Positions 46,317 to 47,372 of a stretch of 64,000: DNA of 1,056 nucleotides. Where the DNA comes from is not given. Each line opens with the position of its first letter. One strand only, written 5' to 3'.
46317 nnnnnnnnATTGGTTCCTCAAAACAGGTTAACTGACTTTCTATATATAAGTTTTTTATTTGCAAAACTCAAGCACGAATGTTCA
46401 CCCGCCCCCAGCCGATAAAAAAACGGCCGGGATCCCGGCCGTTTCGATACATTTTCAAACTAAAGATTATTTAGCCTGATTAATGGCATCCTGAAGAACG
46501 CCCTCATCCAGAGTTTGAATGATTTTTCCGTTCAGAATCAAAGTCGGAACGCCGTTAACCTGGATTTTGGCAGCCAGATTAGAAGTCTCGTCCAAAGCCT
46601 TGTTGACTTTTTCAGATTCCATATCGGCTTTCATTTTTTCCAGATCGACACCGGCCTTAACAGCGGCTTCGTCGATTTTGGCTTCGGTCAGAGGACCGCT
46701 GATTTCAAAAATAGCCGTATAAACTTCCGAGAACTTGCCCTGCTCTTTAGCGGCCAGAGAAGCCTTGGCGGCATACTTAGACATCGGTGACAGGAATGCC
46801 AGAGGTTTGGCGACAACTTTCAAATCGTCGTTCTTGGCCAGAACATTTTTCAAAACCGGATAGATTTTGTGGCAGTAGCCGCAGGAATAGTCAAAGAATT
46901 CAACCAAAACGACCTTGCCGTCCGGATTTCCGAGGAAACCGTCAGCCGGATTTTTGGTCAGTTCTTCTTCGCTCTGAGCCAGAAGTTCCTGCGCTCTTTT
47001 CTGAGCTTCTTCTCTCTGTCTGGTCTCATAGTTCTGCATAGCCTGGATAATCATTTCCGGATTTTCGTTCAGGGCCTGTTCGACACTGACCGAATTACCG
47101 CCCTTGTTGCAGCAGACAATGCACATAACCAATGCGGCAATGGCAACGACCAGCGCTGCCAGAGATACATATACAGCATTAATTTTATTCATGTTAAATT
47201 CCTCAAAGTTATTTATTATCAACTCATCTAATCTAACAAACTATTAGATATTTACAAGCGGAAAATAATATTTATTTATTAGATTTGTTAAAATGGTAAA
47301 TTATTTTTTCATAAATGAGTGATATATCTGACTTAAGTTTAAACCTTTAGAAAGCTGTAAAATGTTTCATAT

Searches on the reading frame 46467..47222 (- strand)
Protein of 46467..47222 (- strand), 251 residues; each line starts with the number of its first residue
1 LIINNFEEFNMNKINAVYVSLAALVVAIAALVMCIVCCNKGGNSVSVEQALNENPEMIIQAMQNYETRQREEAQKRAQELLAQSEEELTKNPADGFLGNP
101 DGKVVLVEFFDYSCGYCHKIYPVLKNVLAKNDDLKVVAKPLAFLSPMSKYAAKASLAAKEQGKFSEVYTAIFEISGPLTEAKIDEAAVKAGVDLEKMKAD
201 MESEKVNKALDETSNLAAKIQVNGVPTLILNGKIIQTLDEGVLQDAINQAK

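Call 60: search_protein_families(library=pfam, proteins=[window:46467-47222:-], max_evalue=0.001)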
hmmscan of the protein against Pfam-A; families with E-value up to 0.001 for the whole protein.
window:46467-47222:- (251 aa): 7 families
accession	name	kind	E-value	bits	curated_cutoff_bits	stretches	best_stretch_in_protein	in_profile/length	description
PF01323.26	DSBA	-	2.6e-24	86.5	25.6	1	106-235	2-177/191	DSBA-like thioredoxin domain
PF13462.12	Thioredoxin_4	-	2.5e-20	73.8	23.2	1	91-247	2-163/165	Thioredoxin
PF13743.12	Thioredoxin_5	-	9.8e-08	32.4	27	1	179-230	111-163/186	Thioredoxin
PF00085.26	Thioredoxin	-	1.8e-07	31.5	23.5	0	103-133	19-49/103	Thioredoxin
PF13098.12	Thioredoxin_2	-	8.6e-07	29.7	27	1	101-230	4-81/104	Thioredoxin-like domain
PF13905.12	Thioredoxin_8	-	0.00013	22.6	27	0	102-137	1-39/94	Thioredoxin-like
PF13192.12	Thioredoxin_3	-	0.00023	21.5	24.8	0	196-234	28-59/76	Thioredoxin domain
